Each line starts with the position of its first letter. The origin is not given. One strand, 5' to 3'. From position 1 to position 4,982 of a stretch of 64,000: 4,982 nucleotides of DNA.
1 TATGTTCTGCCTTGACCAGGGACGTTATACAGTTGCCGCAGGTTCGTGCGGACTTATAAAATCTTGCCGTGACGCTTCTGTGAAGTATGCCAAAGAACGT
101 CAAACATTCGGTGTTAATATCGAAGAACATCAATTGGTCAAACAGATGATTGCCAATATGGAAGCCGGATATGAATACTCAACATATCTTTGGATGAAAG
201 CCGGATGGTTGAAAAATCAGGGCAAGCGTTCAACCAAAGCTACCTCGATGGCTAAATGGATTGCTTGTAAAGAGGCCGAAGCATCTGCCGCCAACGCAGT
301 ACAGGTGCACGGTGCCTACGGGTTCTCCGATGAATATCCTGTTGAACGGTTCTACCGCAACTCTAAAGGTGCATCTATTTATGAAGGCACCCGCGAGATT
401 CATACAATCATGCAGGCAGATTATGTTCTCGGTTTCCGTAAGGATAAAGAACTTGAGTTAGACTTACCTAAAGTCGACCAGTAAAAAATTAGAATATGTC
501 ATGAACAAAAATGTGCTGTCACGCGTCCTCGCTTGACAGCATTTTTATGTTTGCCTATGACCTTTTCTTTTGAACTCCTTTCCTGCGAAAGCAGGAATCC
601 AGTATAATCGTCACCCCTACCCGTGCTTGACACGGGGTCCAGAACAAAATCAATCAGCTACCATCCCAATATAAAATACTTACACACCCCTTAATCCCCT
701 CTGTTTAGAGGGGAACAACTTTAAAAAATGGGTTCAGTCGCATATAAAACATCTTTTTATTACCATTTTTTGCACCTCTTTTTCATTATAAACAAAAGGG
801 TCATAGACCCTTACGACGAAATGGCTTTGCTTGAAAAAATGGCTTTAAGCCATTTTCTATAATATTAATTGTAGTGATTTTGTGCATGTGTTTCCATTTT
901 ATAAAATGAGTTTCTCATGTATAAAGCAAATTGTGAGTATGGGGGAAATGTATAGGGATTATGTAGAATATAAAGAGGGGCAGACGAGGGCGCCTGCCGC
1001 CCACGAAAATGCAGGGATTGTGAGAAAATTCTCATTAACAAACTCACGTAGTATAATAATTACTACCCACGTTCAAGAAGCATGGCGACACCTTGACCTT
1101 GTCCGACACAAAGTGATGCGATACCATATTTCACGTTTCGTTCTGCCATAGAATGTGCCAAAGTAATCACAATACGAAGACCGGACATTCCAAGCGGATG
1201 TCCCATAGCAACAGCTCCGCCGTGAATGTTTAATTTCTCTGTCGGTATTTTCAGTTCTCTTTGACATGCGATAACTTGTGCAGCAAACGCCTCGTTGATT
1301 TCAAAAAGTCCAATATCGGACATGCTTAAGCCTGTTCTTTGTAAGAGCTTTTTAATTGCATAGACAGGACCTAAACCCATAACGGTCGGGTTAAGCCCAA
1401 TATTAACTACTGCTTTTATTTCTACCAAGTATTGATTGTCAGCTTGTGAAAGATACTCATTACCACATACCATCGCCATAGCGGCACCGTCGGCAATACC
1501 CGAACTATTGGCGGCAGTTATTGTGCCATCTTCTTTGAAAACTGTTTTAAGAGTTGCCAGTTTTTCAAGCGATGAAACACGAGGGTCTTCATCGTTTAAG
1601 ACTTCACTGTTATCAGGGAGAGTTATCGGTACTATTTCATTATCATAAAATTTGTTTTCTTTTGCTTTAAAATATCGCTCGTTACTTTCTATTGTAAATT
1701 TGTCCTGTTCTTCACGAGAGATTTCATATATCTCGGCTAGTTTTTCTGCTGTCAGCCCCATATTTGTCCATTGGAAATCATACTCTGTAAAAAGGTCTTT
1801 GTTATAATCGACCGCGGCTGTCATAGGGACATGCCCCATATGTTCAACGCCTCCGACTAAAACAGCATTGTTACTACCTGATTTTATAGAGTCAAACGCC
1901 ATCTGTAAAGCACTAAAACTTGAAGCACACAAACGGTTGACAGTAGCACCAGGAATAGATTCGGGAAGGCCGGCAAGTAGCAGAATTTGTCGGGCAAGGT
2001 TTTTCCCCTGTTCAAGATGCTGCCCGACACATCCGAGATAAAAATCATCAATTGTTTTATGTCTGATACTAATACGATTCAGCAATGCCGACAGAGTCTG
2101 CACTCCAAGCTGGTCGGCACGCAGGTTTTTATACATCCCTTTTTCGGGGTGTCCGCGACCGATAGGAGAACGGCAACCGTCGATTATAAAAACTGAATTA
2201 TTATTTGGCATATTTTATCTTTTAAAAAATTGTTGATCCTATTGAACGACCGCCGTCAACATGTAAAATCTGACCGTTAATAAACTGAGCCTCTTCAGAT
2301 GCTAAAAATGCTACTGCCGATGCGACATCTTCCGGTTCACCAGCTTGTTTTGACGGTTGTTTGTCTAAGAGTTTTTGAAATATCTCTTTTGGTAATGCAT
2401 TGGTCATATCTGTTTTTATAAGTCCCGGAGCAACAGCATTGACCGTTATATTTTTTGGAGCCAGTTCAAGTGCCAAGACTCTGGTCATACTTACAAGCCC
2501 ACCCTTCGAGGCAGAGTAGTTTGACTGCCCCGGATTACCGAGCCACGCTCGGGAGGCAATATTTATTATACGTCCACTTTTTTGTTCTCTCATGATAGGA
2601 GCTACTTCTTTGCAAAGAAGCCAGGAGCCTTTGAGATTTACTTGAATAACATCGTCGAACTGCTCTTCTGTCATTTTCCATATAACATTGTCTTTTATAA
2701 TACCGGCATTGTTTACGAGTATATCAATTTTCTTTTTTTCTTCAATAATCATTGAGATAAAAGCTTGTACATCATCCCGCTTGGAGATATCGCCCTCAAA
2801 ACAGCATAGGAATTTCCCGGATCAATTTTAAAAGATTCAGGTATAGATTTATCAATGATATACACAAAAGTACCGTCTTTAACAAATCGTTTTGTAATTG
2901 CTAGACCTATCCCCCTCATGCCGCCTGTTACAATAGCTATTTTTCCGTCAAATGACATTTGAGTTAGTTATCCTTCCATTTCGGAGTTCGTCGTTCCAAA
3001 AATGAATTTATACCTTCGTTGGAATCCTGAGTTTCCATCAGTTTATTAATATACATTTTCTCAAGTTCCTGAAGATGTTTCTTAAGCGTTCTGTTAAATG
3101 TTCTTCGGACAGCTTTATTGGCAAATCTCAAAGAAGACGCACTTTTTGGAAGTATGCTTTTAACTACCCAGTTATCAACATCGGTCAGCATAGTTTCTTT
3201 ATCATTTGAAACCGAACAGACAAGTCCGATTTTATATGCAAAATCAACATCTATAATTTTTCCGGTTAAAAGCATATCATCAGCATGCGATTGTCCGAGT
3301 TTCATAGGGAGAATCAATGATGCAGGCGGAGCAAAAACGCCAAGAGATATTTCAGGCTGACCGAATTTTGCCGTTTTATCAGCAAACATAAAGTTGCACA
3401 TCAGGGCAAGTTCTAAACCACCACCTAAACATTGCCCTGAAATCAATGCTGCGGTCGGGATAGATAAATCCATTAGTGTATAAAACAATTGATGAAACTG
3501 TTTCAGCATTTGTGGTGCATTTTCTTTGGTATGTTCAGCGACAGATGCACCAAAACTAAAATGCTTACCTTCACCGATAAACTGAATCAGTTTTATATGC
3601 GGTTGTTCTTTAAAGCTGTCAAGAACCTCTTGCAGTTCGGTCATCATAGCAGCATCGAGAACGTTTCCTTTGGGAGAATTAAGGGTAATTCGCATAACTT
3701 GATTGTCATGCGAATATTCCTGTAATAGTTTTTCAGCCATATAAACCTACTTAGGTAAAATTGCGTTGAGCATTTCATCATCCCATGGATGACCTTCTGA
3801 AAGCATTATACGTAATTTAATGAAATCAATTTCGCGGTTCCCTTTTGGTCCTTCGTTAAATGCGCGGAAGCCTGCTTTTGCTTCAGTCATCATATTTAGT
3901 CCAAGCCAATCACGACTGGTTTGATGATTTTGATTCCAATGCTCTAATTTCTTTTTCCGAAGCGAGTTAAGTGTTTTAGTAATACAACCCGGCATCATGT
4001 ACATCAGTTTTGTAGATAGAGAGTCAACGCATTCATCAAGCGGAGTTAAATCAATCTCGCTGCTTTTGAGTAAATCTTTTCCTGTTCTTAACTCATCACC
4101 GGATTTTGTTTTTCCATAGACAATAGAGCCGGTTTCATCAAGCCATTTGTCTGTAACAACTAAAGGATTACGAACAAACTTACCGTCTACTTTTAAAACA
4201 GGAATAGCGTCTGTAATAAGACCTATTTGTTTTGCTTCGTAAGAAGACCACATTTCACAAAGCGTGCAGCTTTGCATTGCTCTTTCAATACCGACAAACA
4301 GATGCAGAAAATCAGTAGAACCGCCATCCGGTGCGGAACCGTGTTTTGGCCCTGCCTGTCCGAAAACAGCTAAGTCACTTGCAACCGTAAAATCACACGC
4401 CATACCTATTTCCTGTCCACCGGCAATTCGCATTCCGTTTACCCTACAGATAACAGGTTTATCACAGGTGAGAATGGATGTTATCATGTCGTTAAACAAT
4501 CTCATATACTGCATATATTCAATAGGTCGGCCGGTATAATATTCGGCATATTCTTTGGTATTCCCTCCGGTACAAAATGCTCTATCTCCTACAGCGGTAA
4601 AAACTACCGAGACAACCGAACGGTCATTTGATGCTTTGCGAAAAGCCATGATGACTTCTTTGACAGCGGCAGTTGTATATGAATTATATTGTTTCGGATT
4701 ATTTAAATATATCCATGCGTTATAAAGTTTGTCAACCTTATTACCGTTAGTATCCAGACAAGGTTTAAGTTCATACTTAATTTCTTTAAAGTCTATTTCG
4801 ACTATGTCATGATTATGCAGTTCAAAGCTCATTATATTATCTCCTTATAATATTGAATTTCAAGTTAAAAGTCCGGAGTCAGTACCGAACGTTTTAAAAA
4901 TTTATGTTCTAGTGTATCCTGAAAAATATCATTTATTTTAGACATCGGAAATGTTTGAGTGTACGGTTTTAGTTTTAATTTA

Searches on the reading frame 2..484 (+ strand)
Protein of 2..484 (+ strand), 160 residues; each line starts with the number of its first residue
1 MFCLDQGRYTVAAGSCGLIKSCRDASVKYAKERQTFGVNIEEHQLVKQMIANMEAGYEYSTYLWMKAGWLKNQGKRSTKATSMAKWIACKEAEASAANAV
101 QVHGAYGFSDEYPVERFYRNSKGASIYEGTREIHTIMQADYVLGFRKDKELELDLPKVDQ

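Call 4: search_protein_families(library=pfam, proteins=[window:2-484:+])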
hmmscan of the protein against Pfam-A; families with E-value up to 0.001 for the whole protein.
window:2-484:+ (160 aa): 2 families
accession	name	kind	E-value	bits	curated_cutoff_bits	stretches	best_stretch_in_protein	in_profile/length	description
PF00441.29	Acyl-CoA_dh_1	-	2.5e-38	132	22.4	1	3-138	10-145/150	Acyl-CoA dehydrogenase, C-terminal domain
PF08028.16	Acyl-CoA_dh_2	-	6.2e-12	46.4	22.7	1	10-131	2-133/134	Acyl-CoA dehydrogenase, C-terminal domain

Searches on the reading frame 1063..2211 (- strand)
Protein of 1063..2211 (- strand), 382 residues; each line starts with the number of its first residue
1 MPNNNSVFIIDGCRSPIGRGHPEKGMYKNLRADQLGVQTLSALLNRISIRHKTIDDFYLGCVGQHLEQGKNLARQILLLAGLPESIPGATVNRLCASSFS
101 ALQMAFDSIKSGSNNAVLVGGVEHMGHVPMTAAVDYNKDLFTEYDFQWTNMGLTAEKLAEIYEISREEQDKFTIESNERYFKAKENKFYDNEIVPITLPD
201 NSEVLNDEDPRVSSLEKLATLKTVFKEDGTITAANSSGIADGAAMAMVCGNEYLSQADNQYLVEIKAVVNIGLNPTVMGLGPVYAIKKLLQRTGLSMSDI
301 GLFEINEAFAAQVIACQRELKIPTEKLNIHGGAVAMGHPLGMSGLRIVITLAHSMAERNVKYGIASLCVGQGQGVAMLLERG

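Call 3: search_protein_families(library=pfam, proteins=[window:1063-2211:-])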
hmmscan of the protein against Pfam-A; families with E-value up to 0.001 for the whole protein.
window:1063-2211:- (382 aa): 3 families
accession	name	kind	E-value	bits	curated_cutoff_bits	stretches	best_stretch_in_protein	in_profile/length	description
PF00108.29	Thiolase_N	-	4.5e-64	216.8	26.4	1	7-250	1-258/260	Thiolase, N-terminal domain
PF02803.24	Thiolase_C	-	3e-47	159.7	27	1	261-381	3-123/123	Thiolase, C-terminal domain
PF00109.32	ketoacyl-synt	-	4.4e-07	30.2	20.8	1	90-135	169-214/252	Beta-ketoacyl synthase, N-terminal domain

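Call 10: search_protein_families(library=ncbifam, proteins=[window:1063-2211:-], max_evalue=0.00001)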
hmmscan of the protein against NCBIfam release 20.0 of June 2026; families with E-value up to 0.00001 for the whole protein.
window:1063-2211:- (382 aa): 36 families (the best 25 are shown)
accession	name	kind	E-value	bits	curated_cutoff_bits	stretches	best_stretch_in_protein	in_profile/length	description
TIGR01930.1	AcCoA-C-Actrans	subfamily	1.8e-125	418.9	240.55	1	9-380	1-385/385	acetyl-CoA C-acyltransferase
NF006510.0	PRK08947.1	equivalog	6.3e-114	380.9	519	1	6-381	3-386/387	acetyl-CoA C-acyltransferase FadA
NF005890.0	PRK07851.1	equivalog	9.1e-104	347.6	580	2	149-381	171-404/406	acetyl-CoA C-acetyltransferase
NF006551.0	PRK09050.1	subfamily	2.7e-103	346.1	605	1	6-381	3-400/401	3-oxoadipyl-CoA thiolase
TIGR02445.1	fadA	equivalog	2.2e-102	342.9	591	1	7-381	2-384/385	acetyl-CoA C-acyltransferase FadA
TIGR02430.1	pcaF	equivalog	3.5e-102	342.4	597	2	149-381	160-399/400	3-oxoadipyl-CoA thiolase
NF006553.0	PRK09052.1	equivalog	5.3e-99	331.9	567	1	5-381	6-398/399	acetyl-CoA C-acyltransferase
NF005033.0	PRK06445.1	equivalog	1.1e-96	324.4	511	1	5-381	3-394/395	acetyl-CoA C-acetyltransferase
NF005805.0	PRK07661.1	equivalog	2e-94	316.8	633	1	8-380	5-389/391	acetyl-CoA C-acetyltransferase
NF006001.0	PRK08131.1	equivalog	4.5e-93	312.3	622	2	148-381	159-399/401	3-oxoadipyl-CoA thiolase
NF006090.0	PRK08242.1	equivalog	1.2e-89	301.2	514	2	232-381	252-401/402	acetyl-CoA C-acetyltransferase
NF004853.0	PRK06205.1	subfamily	5.1e-85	285.9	551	2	151-381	161-402/404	acetyl-CoA C-acetyltransferase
NF006030.0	PRK08170.1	equivalog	4.7e-84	282.6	593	2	150-381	183-432/434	acetyl-CoA C-acetyltransferase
NF004206.0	PRK05656.1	subfamily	1.9e-83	280.7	688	1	6-381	3-392/392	acetyl-CoA C-acetyltransferase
NF006086.0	PRK08235.1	equivalog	1.2e-81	274.9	526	1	8-380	5-391/393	acetyl-CoA C-acetyltransferase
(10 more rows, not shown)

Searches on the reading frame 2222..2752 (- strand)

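Call 3: search_protein_families(library=pfam, proteins=[window:2222-2752:-])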
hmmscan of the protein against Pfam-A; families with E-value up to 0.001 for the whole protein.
window:2222-2752:- (176 aa): 4 families
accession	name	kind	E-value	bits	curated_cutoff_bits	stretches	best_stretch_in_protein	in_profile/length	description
PF13561.12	adh_short_C2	-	7.2e-53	180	27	1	3-168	66-234/236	Enoyl-(Acyl carrier protein) reductase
PF00106.31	adh_short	-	5.6e-40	137.3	26.6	1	2-122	71-192/195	short chain dehydrogenase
PF08659.16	KR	-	8.6e-08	32.7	22.6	1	4-82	77-152/180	KR domain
PF23441.1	SDR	-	0.00089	19.1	27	1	78-119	162-201/258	SDR-like rossmann domain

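Call 10: search_protein_families(library=ncbifam, proteins=[window:2222-2752:-], max_evalue=0.00001)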
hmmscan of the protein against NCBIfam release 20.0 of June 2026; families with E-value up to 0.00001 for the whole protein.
window:2222-2752:- (176 aa): 217 families (the best 25 are shown)
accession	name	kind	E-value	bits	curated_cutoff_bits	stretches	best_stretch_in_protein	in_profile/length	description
TIGR01830.1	3oxo_ACP_reduc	equivalog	4.2e-68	229.6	297.75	1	2-168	70-237/239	3-oxoacyl-[acyl-carrier-protein] reductase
NF004198.0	PRK05653.1-3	equivalog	4.5e-65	219.5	296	1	8-171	84-248/248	3-oxoacyl-ACP reductase FabG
NF004199.0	PRK05653.1-4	equivalog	4.2e-61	206.6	301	1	2-168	77-244/247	3-oxoacyl-ACP reductase FabG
NF009464.0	PRK12824.1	subfamily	2.8e-58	197.5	269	1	2-169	74-242/245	3-oxoacyl-ACP reductase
NF009466.0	PRK12826.1-2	subfamily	3.4e-58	197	222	1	3-170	76-245/248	3-oxoacyl-ACP reductase FabG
NF004197.0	PRK05653.1-1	equivalog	1.6e-56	191.7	332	1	2-168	78-245/249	3-oxoacyl-ACP reductase FabG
TIGR01829.1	AcAcCoA_reduct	subfamily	4.1e-54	183.8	302.1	1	2-169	72-240/242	acetoacetyl-CoA reductase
NF053542.1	FlxB_rubin_SDR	equivalog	2.5e-51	174.7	340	1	5-168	77-238/239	flexirubin biosynthesis SDR family reductase FlxB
NF005559.1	PRK07231.1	subfamily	3.8e-51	174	215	1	4-170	76-248/249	glucose 1-dehydrogenase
NF040605.2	mycolic_FabG1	exception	1.9e-50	171.9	420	1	4-172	63-232/233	3-oxoacyl-ACP reductase FabG1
NF004791.0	PRK06138.1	equivalog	8.9e-50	169.3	312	1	5-171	78-251/252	SDR family oxidoreductase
NF004200.0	PRK05653.1-5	equivalog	1.3e-49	168.9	273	1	3-168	75-240/242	3-oxoacyl-ACP reductase FabG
NF009547.0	PRK12936.1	subfamily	1.7e-48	165.4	436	1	6-169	78-242/245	3-ketoacyl-(acyl-carrier-protein) reductase NodG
NF047923.1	pyridox_DH_SDR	equivalog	6.3e-46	156.9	325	1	2-169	71-240/243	pyridoxal 4-dehydrogenase, SDR-type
NF052558.1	MBtsdlDhBudC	equivalog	1.4e-45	155.8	270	1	2-170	72-242/250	meso-2,3-butanediol dehydrogenase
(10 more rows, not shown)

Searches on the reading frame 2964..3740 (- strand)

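Call 3: search_protein_families(library=pfam, proteins=[window:2964-3740:-])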
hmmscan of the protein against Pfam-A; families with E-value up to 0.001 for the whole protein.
window:2964-3740:- (258 aa): 2 families
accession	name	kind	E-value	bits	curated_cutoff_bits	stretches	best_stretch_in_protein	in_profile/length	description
PF00378.25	ECH_1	-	3.7e-46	157.9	27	1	12-258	3-251/251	Enoyl-CoA hydratase/isomerase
PF16113.10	ECH_2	-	1.3e-21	77.9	27.2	1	16-176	2-170/335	Enoyl-CoA hydratase/isomerase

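Call 5: search_protein_families(library=ncbifam, proteins=[window:2964-3740:-], max_evalue=0.00001)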
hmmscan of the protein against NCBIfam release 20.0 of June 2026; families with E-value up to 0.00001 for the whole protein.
window:2964-3740:- (258 aa): 70 families (the best 25 are shown)
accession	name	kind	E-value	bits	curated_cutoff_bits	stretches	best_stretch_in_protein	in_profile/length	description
TIGR03189.1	dienoyl_CoA_hyt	equivalog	1.6e-69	234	292.5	1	11-257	7-250/251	cyclohexa-1,5-dienecarbonyl-CoA hydratase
NF005803.0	PRK07658.1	equivalog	2.6e-44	151.5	313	1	9-257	6-256/257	enoyl-CoA hydratase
NF004517.0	PRK05862.1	equivalog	8.8e-42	143.4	396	1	11-257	10-256/257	enoyl-CoA hydratase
NF006566.0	PRK09076.1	subfamily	2.1e-39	135.7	286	1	8-257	8-259/260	enoyl-CoA hydratase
NF007239.0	PRK09674.1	equivalog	4.8e-39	134.4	371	1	10-256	9-255/257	2,3-dehydroadipyl-CoA hydratase PaaF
NF004475.0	PRK05809.1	subfamily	7.6e-38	130.5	394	1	11-257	10-259/260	short-chain-enoyl-CoA hydratase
NF051848.1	EnCoAHydtEchA19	equivalog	8.6e-38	130.3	400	1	12-257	7-257/258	enoyl-CoA hydratase EchA19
NF006007.0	PRK08138.1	subfamily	3.1e-36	125.1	355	1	4-256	7-259/261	enoyl-CoA hydratase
NF006008.0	PRK08139.1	equivalog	2.5e-35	122.3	313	1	5-257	12-265/266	enoyl-CoA hydratase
NF005802.0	PRK07657.1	equivalog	1.1e-33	116.8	363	1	10-256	9-258/260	enoyl-CoA hydratase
NF005073.0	PRK06495.1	subfamily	2e-33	115.7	296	1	10-257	9-256/257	enoyl-CoA hydratase/isomerase family protein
NF042430.2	EnCoAhydt_DpgD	equivalog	1.3e-32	113.3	400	1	9-256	1-256/258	enoyl-CoA-hydratase DpgD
NF006699.0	PRK09245.1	subfamily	6.3e-31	107.6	354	1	9-257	7-265/266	crotonase/enoyl-CoA hydratase family protein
NF004796.0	PRK06144.1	subfamily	7.8e-31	107.5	272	1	9-256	12-260/262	enoyl-CoA hydratase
NF005879.0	PRK07827.1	equivalog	2.6e-30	105.6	283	1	4-256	6-260/261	enoyl-CoA hydratase family protein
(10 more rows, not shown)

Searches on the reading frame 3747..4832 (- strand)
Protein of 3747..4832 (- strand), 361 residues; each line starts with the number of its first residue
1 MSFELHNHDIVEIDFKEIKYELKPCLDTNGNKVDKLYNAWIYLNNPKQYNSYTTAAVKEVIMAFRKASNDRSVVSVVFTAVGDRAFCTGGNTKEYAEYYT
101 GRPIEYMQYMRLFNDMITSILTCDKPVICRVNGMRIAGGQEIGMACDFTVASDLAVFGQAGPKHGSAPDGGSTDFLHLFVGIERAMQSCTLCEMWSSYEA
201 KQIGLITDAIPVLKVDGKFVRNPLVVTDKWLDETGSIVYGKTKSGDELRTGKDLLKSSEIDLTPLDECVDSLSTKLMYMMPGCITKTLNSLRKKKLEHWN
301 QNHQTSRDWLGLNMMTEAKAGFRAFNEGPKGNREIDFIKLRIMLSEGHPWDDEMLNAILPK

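Call 3: search_protein_families(library=pfam, proteins=[window:3747-4832:-])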
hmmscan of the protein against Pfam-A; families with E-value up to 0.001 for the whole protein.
window:3747-4832:- (361 aa): 2 families
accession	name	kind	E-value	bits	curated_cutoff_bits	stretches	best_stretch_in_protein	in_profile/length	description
PF00378.25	ECH_1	-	2.5e-39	135.6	27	1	40-220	8-184/251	Enoyl-CoA hydratase/isomerase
PF16113.10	ECH_2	-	3.4e-18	66.7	27.2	1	40-177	3-140/335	Enoyl-CoA hydratase/isomerase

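Call 5: search_protein_families(library=ncbifam, proteins=[window:3747-4832:-], max_evalue=0.00001)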
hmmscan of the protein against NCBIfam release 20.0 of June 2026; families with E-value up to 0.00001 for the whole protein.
window:3747-4832:- (361 aa): 65 families (the best 25 are shown)
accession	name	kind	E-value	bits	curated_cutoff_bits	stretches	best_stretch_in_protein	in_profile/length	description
TIGR03200.1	dearomat_oah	equivalog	8e-171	568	464.45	1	12-358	12-359/360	6-oxocyclohex-1-ene-1-carbonyl-CoA hydratase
TIGR03210.1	badI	equivalog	3.5e-37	128.1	467.6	1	39-218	13-188/256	2-ketocyclohexanecarboxyl-CoA hydrolase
NF005637.0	PRK07396.1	equivalog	1.9e-33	116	380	1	39-220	24-203/273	1,4-dihydroxy-2-naphthoyl-CoA synthase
TIGR01929.1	menB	equivalog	2e-29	103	342.7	1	40-219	15-192/259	1,4-dihydroxy-2-naphthoyl-CoA synthase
NF046063.1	oxepin_alt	equivalog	9e-28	97.4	300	1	41-207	13-178/254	oxepin-CoA hydrolase, alternative type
NF004840.0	PRK06190.1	equivalog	3.2e-27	95.8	253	1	41-211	17-183/260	enoyl-CoA hydratase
NF051848.1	EnCoAHydtEchA19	equivalog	2.2e-25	89.7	400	1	41-211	13-182/258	enoyl-CoA hydratase EchA19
NF004475.0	PRK05809.1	subfamily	3.5e-25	89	394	1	39-208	15-181/260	short-chain-enoyl-CoA hydratase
NF005700.0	PRK07511.1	subfamily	1.7e-24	86.8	274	1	42-205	17-179/260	enoyl-CoA hydratase family protein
NF005802.0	PRK07657.1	equivalog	2.9e-23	82.7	363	1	39-217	15-190/260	enoyl-CoA hydratase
TIGR02280.1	PaaB1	equivalog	1e-22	80.9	345.15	1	41-209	12-178/256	2-(1,2-epoxy-1,2-dihydrophenyl)acetyl-CoA isomerase PaaG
NF006109.0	PRK08260.1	subfamily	1.2e-22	80.6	320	1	40-209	16-198/296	enoyl-CoA hydratase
NF004517.0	PRK05862.1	equivalog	2.4e-22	79.7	396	1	39-212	15-182/257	enoyl-CoA hydratase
NF004634.0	PRK05980.1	equivalog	6.4e-22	78.2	375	1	39-212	14-188/263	crotonase/enoyl-CoA hydratase family protein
NF006007.0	PRK08138.1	subfamily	3.9e-21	75.6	355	1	39-208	19-182/261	enoyl-CoA hydratase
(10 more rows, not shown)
